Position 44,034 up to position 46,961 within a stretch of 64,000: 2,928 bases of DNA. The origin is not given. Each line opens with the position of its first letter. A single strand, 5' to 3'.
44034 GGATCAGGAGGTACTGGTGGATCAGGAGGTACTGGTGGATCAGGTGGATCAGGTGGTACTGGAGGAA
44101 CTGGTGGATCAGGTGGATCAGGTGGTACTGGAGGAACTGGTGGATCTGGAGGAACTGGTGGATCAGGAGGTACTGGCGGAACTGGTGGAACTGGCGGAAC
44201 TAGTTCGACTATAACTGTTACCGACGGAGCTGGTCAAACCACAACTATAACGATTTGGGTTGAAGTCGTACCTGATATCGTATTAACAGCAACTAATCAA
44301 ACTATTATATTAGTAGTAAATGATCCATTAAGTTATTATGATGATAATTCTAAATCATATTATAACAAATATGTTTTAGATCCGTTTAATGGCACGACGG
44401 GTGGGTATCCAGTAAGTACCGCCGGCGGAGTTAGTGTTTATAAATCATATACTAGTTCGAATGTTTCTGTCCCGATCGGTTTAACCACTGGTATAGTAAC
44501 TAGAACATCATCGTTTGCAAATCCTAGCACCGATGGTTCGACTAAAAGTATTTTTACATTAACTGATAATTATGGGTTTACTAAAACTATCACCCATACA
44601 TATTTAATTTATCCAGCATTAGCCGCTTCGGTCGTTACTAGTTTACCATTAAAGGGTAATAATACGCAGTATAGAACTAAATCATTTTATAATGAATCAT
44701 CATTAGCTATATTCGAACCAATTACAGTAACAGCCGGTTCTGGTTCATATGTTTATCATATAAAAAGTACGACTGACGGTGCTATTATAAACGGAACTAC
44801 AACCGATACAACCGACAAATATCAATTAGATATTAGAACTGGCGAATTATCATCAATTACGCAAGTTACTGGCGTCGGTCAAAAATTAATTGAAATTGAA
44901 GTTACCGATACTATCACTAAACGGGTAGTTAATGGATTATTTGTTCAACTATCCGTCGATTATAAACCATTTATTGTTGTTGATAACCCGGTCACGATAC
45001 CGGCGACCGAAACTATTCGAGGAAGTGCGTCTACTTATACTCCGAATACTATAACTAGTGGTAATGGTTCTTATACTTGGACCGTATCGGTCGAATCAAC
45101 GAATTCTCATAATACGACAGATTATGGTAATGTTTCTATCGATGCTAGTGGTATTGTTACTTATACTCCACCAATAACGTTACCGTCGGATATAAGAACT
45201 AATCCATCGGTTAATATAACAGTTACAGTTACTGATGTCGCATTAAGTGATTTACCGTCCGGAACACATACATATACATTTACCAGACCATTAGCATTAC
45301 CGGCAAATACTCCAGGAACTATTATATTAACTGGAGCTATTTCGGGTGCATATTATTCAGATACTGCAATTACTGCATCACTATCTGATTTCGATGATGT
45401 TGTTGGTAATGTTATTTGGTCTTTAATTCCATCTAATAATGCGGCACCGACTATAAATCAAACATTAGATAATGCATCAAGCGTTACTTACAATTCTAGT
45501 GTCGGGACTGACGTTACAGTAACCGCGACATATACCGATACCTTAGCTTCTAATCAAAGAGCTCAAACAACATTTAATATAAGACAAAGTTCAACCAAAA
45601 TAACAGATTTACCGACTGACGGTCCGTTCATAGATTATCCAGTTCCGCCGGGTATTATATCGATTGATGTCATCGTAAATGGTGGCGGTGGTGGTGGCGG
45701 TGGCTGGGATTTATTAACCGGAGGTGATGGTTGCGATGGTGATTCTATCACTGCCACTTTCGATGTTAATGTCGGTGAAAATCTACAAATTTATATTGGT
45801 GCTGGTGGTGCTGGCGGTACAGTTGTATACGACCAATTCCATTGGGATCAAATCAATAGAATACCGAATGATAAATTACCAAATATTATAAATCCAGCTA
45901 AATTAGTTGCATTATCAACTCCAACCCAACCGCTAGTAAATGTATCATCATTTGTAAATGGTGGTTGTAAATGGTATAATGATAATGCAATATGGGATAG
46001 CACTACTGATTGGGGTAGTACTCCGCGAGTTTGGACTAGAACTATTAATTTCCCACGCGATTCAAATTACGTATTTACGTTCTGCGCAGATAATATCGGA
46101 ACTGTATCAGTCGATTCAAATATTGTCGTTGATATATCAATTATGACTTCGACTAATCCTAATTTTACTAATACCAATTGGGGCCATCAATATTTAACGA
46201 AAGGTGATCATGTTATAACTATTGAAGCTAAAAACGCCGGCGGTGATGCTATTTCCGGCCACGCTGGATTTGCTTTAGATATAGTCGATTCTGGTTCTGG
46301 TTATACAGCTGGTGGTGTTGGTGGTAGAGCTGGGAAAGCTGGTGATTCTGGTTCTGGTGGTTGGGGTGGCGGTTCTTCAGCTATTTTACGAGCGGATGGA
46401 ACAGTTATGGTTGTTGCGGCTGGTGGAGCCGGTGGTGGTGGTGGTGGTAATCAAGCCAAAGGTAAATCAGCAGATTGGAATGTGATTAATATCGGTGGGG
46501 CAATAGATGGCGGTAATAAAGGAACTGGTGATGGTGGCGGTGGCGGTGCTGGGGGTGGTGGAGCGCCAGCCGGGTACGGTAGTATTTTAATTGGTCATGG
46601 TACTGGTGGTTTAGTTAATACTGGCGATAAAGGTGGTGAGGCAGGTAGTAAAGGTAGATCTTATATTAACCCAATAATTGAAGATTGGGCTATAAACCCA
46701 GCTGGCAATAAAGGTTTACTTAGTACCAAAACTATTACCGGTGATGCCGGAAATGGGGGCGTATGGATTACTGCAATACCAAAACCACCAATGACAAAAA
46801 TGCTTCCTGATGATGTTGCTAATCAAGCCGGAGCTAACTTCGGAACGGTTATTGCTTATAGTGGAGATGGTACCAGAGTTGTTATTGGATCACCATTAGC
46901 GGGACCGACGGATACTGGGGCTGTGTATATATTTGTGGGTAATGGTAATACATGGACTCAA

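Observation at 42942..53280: Three-gene paralog family sharing an Ig/cadherin-like N-module; one member adds PA14 and an FG-GAP beta-propeller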

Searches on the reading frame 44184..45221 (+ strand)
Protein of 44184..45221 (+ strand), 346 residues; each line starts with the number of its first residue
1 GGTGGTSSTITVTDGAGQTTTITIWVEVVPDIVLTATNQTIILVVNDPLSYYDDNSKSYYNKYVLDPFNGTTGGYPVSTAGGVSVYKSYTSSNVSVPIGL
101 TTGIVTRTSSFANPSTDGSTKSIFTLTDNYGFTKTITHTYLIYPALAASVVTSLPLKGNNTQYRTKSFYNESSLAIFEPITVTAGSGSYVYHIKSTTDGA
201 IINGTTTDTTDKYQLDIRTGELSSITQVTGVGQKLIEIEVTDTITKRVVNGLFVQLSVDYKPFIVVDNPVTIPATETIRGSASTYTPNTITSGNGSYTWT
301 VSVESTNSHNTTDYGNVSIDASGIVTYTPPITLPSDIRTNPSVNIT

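Call 23: search_protein_families(library=pfam, proteins=[window:44184-45221:+], max_evalue=5)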
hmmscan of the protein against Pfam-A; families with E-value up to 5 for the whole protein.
seq(346 aa): 1 family
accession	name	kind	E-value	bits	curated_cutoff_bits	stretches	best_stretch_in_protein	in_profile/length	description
PF21595.3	CCL2-like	-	0.01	16.4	27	1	180-204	73-97/127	CCL2 lectin-like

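Call 80: search_solved_structures(query=A6, max_evalue=5)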
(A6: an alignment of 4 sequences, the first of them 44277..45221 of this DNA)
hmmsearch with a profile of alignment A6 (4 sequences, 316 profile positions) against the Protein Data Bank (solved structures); distinct sequences matched with E-value up to 5: 0.

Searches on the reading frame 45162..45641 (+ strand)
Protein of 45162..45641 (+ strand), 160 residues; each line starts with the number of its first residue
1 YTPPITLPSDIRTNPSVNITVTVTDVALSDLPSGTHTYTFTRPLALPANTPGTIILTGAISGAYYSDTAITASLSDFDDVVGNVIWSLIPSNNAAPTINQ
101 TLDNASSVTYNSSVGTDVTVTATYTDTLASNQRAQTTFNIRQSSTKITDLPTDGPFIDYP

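Call 23: search_protein_families(library=pfam, proteins=[window:45162-45641:+], max_evalue=5)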
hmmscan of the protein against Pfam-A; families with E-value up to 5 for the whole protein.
seq(160 aa): 2 families
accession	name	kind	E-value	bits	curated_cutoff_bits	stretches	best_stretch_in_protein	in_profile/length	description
PF00339.34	Arrestin_N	-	0.017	15.5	24.9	1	25-79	83-133/148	Arrestin (or S-antigen), N-terminal domain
PF24169.1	Fn3-I_PB4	-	0.096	13.6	27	1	65-140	10-84/88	Straight fiber protein PB4 first Fn3-like domain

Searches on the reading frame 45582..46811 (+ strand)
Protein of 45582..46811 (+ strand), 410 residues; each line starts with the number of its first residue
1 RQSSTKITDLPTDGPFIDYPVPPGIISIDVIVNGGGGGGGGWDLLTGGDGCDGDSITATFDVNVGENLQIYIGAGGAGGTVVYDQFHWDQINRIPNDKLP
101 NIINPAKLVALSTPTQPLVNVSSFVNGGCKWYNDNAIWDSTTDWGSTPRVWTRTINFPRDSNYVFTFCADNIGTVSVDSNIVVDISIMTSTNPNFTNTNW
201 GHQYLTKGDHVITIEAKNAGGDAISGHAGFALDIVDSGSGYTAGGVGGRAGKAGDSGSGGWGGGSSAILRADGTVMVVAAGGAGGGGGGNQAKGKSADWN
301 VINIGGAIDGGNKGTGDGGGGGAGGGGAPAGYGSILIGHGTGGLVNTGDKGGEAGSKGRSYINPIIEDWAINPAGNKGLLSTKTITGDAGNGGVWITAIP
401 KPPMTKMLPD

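Call 23: search_protein_families(library=pfam, proteins=[window:45582-46811:+], max_evalue=5)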
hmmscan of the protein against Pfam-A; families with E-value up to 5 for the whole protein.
seq(410 aa): 2 families
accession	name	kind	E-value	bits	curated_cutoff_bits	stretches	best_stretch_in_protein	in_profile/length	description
PF21722.4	Gly_rich_2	-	1.1e-07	32.5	24.3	1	14-81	4-73/226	Glycine-rich domain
PF07691.17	PA14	-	0.0075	16.5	24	1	144-220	43-122/147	PA14 domain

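Call 34: find_homologous_proteins(query=window:45582-46811:+)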
Query window:45582-46811:+ (410 aa): 33 proteins with E <= 0.001 among 8000 candidates.
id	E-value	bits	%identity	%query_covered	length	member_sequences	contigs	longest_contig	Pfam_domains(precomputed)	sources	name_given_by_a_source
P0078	3.2e-71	259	99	33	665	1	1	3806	PF14312.13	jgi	jgi:hypothetical protein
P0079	2.3e-17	81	34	37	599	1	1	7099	-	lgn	-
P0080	8.3e-17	79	30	43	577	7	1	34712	-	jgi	jgi:hypothetical protein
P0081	6.4e-15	73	31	61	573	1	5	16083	PF21722.5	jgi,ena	-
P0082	5.5e-14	70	32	63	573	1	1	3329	-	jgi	jgi:hypothetical protein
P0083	8.1e-14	69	36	45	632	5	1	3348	-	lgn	-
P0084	2.1e-13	68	33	57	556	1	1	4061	-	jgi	jgi:hypothetical protein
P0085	6.2e-13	66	35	47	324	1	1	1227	-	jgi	jgi:hypothetical protein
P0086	7.7e-13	66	-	-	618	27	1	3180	-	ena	-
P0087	1.8e-12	65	37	40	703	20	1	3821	-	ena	-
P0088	8.1e-12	63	28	38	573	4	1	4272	-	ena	-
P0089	2.3e-11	61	31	63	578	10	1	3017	-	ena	-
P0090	4.1e-11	60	35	36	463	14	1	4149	-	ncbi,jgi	jgi:hypothetical protein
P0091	7.3e-11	60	25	34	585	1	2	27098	-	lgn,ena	-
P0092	1.2e-10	59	24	45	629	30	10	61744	-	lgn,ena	-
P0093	2.3e-10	58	31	35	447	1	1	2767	PF21722.5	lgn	-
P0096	5.4e-9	53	30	43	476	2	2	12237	PF21722.5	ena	-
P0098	1.2e-8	52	-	-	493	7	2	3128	PF21722.5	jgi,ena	jgi:hypothetical protein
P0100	2.1e-8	52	33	47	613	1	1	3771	PF07691.18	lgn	-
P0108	5.0e-7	47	-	-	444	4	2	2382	PF21722.5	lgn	-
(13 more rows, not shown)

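Call 38: find_encoding_contigs(protein=P0092, flank=10000, max_places=2)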
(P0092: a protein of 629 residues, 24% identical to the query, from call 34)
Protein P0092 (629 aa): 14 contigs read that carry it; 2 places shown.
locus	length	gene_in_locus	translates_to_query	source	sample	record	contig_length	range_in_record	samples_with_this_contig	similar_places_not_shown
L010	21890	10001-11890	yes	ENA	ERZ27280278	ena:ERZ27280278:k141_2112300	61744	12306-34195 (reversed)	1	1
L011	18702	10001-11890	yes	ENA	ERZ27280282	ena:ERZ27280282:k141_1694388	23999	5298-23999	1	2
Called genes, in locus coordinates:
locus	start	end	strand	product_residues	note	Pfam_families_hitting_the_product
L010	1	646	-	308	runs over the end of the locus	PF03215:Rad17 (weak), PF13173:AAA_14 (faint), PF24883:NPHP3_N (weak), PF13401:AAA_22 (faint), PF00004:AAA, PF13177:DNA_pol3_delta2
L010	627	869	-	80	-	-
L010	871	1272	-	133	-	PF00166:Cpn10 (weak)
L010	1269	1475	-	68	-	-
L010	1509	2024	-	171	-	PF07733:DNA_pol3_alpha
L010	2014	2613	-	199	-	-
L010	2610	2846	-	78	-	-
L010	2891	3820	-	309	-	-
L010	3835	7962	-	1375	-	-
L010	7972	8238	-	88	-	-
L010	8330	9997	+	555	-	-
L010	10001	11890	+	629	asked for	-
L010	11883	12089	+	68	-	-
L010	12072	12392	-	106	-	PF01521:Fe-S_biosyn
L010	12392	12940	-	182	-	PF00081:Sod_Fe_N (weak), PF02777:Sod_Fe_C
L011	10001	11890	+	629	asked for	-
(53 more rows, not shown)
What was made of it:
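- Closest known: Standalone Gly_rich_2/PA14 proteins of uncultured phages. Same: One of them lies in a jumbo-phage-like contig (call 38).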

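Call 47: predict_structure(alignment_id=A3)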
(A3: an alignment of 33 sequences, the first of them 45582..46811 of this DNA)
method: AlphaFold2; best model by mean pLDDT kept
length: 410 residues; sequences in the alignment: 33
mean_pLDDT: 58.1   pTM: 0.50
mean pLDDT of the five models: 58.1, 55.0, 52.4, 52.1, 49.3
residues with pLDDT >= 90: 16; 70-90: 93; 50-70: 157; < 50: 144
segments of 3 or more residues with pLDDT < 50: 1-14, 78-123, 238-245, 304-315, 330-340, 364-388, 390-410
pLDDT, mean of each block of 10 residues (from residue 1): 40 54 67 69 76 70 68 53 34 36 34 36 53 62 66 80 79 90 77 65 87 80 59 63 49 60 61 68 75 73 44 48 52 43 53 67 49 30 34 43 39
secondary structure, 60 per line:
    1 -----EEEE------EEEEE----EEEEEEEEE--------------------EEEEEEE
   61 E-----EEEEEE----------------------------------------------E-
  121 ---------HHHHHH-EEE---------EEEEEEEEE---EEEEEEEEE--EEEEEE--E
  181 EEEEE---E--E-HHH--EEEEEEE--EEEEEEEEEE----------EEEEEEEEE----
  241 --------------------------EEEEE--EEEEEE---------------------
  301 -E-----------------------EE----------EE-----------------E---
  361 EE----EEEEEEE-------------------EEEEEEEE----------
elements in order: E6-9 E16-20 E25-33 E54-61 E67-72 H130-135 E137-139 E149-157 E161-169 E172-177 E180-185 E199-205 E208-217 E228-236 E267-271 E274-279 E367-373 E393-400
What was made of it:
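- Closest known: Polyglycine-II receptor-binding domains. Different: The AF2 model is of low confidence in the glycine-rich part (call 47).
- The glycine-rich part of the AF2 model has low confidence (overall pLDDT 58; call 47).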

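Call 51: fold_search(model_id=the predicted structure, library=pdb)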
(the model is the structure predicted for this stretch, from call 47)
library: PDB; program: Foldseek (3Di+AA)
matches with E <= 10: 1561; with E <= 0.001: 13
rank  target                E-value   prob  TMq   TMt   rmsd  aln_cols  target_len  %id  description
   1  3abz_D                1.2e-04  1.00  0.18  0.09   4.0        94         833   16  Crystal structure of Se-Met labeled Beta-glucosidase from Kluyveromyces marxianus (released 2010-08-11)
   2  3ac0_B                2.2e-04  1.00  0.18  0.09   3.4        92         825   15  Crystal structure of Beta-glucosidase from Kluyveromyces marxianus in complex with glucose (released 2010-08-11)
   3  3ac0_C                3.3e-04  1.00  0.18  0.09   4.6        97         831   14  Crystal structure of Beta-glucosidase from Kluyveromyces marxianus in complex with glucose (released 2010-08-11)
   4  3ac0_D                3.8e-04  1.00  0.19  0.10   3.4        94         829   16  Crystal structure of Beta-glucosidase from Kluyveromyces marxianus in complex with glucose (released 2010-08-11)
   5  8j3x_B                5.6e-04  1.00  0.18  0.19   4.3       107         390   17  Crystal structure of CBM6E from Saccharophagus degradans (released 2024-04-24)
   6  3abz_A                5.6e-04  1.00  0.19  0.10   4.7       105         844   14  Crystal structure of Se-Met labeled Beta-glucosidase from Kluyveromyces marxianus (released 2010-08-11)
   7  3ac0_A                5.9e-04  1.00  0.19  0.10   4.1       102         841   15  Crystal structure of Beta-glucosidase from Kluyveromyces marxianus in complex with glucose (released 2010-08-11)
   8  2xvg                  6.2e-04  0.99  0.19  0.09  18.0       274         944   11  crystal structure of alpha-xylosidase (GH31) from Cellvibrio japonicus (released 2011-04-13)
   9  8j3x_A                6.5e-04  1.00  0.18  0.19   4.3       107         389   17  Crystal structure of CBM6E from Saccharophagus degradans (released 2024-04-24)
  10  8j3y_A                6.5e-04  1.00  0.18  0.19   4.6       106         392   16  Crystal structure of CBM6E E168Q in complex with oligosaccharides (released 2024-04-24)
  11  3abz_C                7.5e-04  1.00  0.17  0.09   3.9        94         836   16  Crystal structure of Se-Met labeled Beta-glucosidase from Kluyveromyces marxianus (released 2010-08-11)
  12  2xvk                  7.5e-04  0.99  0.20  0.10  17.3       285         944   11  crystal structure of alpha-xylosidase (GH31) from Cellvibrio japonicus in complex with 5-fluoro-alpha-D-xylopyranosyl fl (released 2011-04-13)
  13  3abz_B                9.2e-04  1.00  0.16  0.08   3.2        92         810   16  Crystal structure of Se-Met labeled Beta-glucosidase from Kluyveromyces marxianus (released 2010-08-11)
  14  6sh9_B                1.1e-03  0.90  0.16  0.06  17.1       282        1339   12  EngBF DARPin Fusion 4b D12 (released 2019-11-06)
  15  7lrz                  1.7e-03  1.00  0.31  0.40  15.1       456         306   13  Structure of the Human ALK GRD (released 2021-11-24)
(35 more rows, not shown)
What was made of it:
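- On PA14 (Pfam PF07691): Foldseek top hits are PA14-bearing GH3/GH31 enzymes (call 51).
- Closest known: Polyglycine-II receptor-binding domains. Same: Foldseek gives ALK GRD / LTK TG hits at E about 2e-3 over about 450 columns (call 51).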

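Call 52: search_solved_structures(query=A3, max_evalue=1, show_alignments=2)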
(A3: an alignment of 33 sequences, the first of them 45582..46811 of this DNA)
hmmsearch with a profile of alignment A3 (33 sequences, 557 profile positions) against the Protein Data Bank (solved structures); distinct sequences matched with E-value up to 1: 15.
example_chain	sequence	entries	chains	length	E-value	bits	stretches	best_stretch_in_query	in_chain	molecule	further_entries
6qdi_A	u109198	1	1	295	7.1e-07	31.6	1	136-211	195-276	PA14 domain-containing protein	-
36gk_A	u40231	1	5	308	0.00075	21.6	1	114-211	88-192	RTX protein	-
3tew_A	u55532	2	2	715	0.19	13.7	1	145-179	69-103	Protective antigen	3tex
3tey_A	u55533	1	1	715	0.19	13.7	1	145-179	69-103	Protective antigen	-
5fr3_A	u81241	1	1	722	0.19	13.7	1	145-179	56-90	PROTECTIVE ANTIGEN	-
3q8c_A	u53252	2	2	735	0.2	13.7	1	145-179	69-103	Protective antigen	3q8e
4ee2_A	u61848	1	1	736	0.2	13.6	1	145-179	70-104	Protective antigen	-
6vra_B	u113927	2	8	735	0.2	13.6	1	145-179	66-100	Protective antigen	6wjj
4nam_A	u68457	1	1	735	0.2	13.6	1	145-179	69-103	Protective antigen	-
1t6b_X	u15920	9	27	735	0.2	13.6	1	145-179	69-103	Protective Antigen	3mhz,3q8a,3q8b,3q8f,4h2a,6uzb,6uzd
1acc_A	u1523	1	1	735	0.2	13.6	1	145-179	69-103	ANTHRAX PROTECTIVE ANTIGEN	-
3tez_A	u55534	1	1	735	0.2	13.6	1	145-179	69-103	Protective antigen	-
6vra_A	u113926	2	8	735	0.21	13.6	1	145-179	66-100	Protective antigen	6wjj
6zxj_A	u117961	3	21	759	0.21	13.6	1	145-179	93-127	Protective antigen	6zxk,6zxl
6qe7_A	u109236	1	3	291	0.29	13.1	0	145-209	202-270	Anti-sigma-I factor RsgI3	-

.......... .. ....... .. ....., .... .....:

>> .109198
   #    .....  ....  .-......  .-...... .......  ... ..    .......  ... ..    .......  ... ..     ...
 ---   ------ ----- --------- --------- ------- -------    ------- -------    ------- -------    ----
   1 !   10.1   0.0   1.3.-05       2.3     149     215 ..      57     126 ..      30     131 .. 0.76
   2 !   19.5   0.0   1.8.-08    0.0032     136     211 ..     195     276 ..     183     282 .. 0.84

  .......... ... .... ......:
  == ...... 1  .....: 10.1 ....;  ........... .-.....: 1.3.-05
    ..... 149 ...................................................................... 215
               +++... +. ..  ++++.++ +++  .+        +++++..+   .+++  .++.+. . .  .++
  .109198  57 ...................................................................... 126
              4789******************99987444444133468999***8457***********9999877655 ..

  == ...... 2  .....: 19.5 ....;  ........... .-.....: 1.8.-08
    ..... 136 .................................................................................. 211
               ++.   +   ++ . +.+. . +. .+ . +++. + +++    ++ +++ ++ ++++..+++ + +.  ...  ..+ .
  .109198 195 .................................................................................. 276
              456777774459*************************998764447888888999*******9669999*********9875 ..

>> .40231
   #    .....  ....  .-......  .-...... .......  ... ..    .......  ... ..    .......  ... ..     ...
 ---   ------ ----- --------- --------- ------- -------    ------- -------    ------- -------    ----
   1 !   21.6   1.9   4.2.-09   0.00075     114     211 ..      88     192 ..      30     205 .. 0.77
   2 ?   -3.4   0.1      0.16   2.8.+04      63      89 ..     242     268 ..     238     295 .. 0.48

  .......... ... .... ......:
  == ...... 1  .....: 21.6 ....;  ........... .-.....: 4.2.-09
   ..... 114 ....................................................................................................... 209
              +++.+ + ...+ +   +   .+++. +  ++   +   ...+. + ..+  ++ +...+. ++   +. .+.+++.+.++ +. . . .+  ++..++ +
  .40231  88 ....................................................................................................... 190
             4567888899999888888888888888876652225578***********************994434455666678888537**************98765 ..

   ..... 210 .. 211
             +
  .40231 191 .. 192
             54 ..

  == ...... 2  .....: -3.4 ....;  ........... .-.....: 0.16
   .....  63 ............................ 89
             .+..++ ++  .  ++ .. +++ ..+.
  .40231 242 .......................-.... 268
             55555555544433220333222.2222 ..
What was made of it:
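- On PA14 (Pfam PF07691): Family profile against 6qdi_A 'PA14 domain-containing protein': E 7e-7; anthrax PA: 0.19 (call 52).
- Closest known: PA14 domains nested in other domains. Same: These are the best fold matches (call 51) and profile matches (call 52).
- Closest known: Polyglycine-II receptor-binding domains. Different: There is no sequence-profile match to gp38 or ALK (call 52).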

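Call 89: search_protein_families(library=pfam, alignment_id=A3, max_evalue=0.01)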
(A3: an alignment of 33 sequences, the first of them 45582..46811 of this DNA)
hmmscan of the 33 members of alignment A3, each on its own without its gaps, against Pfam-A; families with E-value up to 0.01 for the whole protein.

A. member 1, window:45582-46811:+ (410 aa): 2 families
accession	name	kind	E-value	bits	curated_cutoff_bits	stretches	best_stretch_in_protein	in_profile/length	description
PF21722.4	Gly_rich_2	-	1.1e-07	32.5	24.3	1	14-81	4-73/226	Glycine-rich domain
PF07691.17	PA14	-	0.0075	16.5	24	0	144-220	43-122/147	PA14 domain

B. families by the number of members that match (of 33 scanned): 7 families
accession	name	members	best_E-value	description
PF21722.4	Gly_rich_2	23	1.1e-07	Glycine-rich domain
PF07691.17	PA14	17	1e-05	PA14 domain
PF05203.21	Hom_end_hint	7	7.5e-05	Hom_end-associated Hint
PF14623.11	Vint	7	0.00011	Hint-domain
PF13403.11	Hint_2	7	0.00087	Hint domain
PF08517.17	AXH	2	0.0084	Ataxin-1 and HBP1 module (AXH)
PF16314.11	DUF4954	2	0.009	Domain of unknown function (DUF4954)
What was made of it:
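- On PA14 (Pfam PF07691): 17/33 family members hit PA14, best 1e-5 (call 89).
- On Gly_rich_2 (Pfam PF21722): 23/33 homologs hit it (call 89).
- Closest known: Standalone Gly_rich_2/PA14 proteins of uncultured phages. Different: They are 440-700 aa proteins in which the unit sits at the N-terminus, and some have C-terminal Hint domains (call 89).
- Checked: It is supported at profile and fold level (calls 51, 52, 89).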
